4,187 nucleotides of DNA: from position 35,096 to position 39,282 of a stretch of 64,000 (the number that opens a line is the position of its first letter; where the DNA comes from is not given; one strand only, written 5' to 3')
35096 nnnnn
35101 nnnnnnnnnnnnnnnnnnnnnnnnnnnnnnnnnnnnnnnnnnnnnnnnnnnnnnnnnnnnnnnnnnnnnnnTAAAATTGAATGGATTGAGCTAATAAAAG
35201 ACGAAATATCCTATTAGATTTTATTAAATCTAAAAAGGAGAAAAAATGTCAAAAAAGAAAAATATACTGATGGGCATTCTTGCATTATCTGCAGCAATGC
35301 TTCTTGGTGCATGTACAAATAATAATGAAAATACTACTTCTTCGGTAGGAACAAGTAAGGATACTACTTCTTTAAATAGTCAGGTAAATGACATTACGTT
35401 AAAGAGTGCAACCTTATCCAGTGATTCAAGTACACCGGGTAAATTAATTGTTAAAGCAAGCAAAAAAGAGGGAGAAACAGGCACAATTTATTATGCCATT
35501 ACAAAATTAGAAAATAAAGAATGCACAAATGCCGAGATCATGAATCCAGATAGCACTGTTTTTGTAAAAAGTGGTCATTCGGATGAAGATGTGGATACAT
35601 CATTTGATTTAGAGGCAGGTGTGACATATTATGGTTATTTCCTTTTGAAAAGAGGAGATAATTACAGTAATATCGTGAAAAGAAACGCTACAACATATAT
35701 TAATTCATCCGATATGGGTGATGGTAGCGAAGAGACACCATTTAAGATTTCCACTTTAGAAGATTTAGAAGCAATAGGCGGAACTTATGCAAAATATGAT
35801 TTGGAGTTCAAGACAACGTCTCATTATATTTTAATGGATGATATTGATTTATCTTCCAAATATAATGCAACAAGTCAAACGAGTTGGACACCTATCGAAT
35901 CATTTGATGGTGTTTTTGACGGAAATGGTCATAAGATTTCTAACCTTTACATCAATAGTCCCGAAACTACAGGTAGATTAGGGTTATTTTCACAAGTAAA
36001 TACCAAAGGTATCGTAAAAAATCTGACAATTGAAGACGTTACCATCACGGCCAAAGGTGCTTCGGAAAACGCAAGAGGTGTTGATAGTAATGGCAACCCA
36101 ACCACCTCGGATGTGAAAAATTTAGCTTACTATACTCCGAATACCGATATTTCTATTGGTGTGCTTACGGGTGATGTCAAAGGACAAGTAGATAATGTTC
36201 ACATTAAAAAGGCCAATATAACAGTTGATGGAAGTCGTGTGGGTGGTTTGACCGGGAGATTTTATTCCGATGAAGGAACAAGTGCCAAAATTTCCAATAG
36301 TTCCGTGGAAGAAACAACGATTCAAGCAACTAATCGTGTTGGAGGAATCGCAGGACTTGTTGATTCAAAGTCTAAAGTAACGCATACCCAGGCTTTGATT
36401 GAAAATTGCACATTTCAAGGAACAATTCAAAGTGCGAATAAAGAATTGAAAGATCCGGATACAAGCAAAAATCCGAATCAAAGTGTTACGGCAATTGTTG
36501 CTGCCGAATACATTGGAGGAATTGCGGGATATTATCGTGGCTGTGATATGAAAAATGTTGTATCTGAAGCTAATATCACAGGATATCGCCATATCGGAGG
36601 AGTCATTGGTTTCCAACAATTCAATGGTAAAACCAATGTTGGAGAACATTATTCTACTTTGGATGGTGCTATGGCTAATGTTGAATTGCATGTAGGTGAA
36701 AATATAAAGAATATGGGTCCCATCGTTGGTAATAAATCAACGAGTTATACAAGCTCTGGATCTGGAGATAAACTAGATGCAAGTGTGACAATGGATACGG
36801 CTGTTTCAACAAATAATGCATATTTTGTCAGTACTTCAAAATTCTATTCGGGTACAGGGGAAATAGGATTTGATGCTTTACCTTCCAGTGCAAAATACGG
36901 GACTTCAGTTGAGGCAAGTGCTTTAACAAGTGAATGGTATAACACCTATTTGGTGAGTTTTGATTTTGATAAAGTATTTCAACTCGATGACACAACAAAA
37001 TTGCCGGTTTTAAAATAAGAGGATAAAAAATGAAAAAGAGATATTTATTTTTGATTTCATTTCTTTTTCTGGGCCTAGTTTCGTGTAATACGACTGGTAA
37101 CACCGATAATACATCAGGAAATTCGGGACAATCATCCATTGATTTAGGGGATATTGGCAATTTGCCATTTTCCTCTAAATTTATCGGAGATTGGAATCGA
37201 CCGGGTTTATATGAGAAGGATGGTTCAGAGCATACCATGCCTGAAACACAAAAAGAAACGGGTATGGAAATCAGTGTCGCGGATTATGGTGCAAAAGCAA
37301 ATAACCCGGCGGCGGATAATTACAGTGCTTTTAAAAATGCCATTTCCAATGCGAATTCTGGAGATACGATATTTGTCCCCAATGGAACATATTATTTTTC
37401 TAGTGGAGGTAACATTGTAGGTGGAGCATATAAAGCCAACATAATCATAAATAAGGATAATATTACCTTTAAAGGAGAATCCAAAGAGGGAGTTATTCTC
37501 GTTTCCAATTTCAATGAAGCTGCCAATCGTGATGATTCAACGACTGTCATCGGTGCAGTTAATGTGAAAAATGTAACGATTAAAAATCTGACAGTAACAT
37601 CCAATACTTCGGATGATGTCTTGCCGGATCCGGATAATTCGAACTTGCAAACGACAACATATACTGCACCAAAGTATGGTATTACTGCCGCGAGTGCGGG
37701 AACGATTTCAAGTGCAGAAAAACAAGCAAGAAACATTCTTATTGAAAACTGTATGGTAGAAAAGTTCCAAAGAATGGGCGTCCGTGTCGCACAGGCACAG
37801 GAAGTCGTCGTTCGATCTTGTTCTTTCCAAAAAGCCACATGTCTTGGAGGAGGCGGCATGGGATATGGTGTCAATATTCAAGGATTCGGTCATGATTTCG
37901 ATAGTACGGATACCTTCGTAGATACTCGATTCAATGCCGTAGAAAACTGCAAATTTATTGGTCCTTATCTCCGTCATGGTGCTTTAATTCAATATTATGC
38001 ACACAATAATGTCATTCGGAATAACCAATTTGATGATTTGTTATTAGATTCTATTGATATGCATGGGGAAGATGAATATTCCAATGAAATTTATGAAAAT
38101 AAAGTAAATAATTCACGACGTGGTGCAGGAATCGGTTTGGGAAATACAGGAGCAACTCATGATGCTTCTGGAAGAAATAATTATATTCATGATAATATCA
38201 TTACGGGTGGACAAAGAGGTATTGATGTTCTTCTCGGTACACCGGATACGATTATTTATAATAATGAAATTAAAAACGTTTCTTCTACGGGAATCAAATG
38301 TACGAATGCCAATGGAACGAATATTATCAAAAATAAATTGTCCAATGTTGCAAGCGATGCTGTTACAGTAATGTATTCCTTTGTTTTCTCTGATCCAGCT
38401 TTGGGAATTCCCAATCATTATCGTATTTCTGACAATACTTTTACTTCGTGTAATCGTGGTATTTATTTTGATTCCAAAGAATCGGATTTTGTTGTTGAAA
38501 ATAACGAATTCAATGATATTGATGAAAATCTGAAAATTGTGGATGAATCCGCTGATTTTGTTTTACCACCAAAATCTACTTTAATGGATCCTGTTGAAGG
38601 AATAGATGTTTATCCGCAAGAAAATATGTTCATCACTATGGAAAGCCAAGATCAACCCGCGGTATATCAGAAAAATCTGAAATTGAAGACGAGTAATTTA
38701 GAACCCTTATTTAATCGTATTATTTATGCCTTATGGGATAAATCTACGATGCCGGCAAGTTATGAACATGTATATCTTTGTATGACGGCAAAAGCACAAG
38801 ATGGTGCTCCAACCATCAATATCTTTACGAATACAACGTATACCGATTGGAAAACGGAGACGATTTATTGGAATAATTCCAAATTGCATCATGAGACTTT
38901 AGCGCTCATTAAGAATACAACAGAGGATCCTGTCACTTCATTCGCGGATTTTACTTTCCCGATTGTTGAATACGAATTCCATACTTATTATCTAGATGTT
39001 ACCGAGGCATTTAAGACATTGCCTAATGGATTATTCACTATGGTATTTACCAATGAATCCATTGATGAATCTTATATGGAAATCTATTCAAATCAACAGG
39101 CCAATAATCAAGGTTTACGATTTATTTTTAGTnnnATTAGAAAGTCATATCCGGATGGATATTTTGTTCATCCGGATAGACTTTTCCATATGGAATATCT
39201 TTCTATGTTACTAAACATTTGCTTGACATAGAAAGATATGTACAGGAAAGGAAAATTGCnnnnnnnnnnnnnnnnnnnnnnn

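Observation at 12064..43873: A roughly 32-kb Gram-positive polysaccharide utilisation island with an unusual enzyme mix and ambiguous substrate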

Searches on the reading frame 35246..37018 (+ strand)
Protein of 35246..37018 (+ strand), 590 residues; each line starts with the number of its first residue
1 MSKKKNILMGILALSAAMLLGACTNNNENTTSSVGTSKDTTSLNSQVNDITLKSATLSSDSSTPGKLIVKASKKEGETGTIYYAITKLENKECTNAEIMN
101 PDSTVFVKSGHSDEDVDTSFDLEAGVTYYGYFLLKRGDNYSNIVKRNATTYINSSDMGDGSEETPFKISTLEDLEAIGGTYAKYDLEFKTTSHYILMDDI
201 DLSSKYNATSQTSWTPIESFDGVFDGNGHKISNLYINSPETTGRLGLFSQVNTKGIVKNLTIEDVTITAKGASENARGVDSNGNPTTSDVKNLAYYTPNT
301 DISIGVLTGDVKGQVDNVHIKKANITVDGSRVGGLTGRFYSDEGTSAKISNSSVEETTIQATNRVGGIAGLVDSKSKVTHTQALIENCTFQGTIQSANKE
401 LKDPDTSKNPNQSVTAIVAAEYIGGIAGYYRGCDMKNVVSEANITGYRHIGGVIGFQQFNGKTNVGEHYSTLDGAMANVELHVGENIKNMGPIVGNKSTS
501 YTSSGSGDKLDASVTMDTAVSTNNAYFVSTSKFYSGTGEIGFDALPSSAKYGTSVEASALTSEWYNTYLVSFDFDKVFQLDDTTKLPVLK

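Call 5: search_protein_families(library=pfam, proteins=[window:35246-37018:+], max_evalue=0.01)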
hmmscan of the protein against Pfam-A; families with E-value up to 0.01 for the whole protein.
window:35246-37018:+ (590 aa): 1 family
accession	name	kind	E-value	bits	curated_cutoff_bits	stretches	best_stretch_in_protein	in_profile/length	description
PF07581.17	Glug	-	3.5e-09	36.9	20.5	0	363-394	3-27/28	The GLUG motif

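Call 16: search_solved_structures(query=window:35246-37018:+, max_evalue=0.1)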
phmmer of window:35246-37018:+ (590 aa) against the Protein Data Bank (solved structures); distinct sequences matched with E-value up to 0.1: 0.

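Call 36: search_protein_families(library=pfam, proteins=[window:35246-37018:+], max_evalue=5)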
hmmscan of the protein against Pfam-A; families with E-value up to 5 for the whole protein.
window:35246-37018:+ (590 aa): 4 families
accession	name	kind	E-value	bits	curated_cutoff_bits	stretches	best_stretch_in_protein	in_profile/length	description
PF07581.17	Glug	-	3.5e-09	36.9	20.5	3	363-394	3-27/28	The GLUG motif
PF14523.12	Syntaxin_2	-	0.068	13.6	26.5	1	28-63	20-55/134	Syntaxin-like protein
PF20585.4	Pectate_lyase_5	-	1.9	9.1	24.3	1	189-389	17-118/126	Putative pectate lyase-like adhesive domain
PF06480.20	FtsH_ext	-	4.7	7.9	25.5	0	12-86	3-76/103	FtsH Extracellular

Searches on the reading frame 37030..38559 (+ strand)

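Call 36: search_protein_families(library=pfam, proteins=[window:37030-38559:+], max_evalue=5)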
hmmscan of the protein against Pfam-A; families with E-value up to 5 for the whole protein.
window:37030-38559:+ (510 aa): 2 families
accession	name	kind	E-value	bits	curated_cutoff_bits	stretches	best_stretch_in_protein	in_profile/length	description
PF13229.12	Beta_helix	-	4e-13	49.7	25.9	2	381-498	31-138/158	Right handed beta helix region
PF05048.19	NosD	-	3.3e-09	36.9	23.6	2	315-505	15-180/212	Periplasmic copper-binding protein (NosD)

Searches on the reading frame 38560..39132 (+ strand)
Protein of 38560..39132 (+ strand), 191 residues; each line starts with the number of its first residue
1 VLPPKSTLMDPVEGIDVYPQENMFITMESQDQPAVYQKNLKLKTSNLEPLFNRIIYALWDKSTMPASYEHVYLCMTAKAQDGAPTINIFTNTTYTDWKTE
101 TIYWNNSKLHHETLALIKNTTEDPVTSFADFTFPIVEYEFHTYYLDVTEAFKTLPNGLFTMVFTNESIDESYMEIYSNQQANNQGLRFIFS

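Call 36: search_protein_families(library=pfam, proteins=[window:38560-39132:+], max_evalue=5)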
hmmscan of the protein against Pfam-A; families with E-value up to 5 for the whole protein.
window:38560-39132:+ (191 aa): 2 families
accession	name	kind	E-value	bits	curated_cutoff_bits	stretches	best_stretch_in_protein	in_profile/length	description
PF24517.2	CBM96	-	0.002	18.4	26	1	20-117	8-106/164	Carbohydrate-binding module family 96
PF12912.12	N_NLPC_P60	-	0.061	13.8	25.4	1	6-73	24-83/118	NLPC_P60 stabilising domain, N term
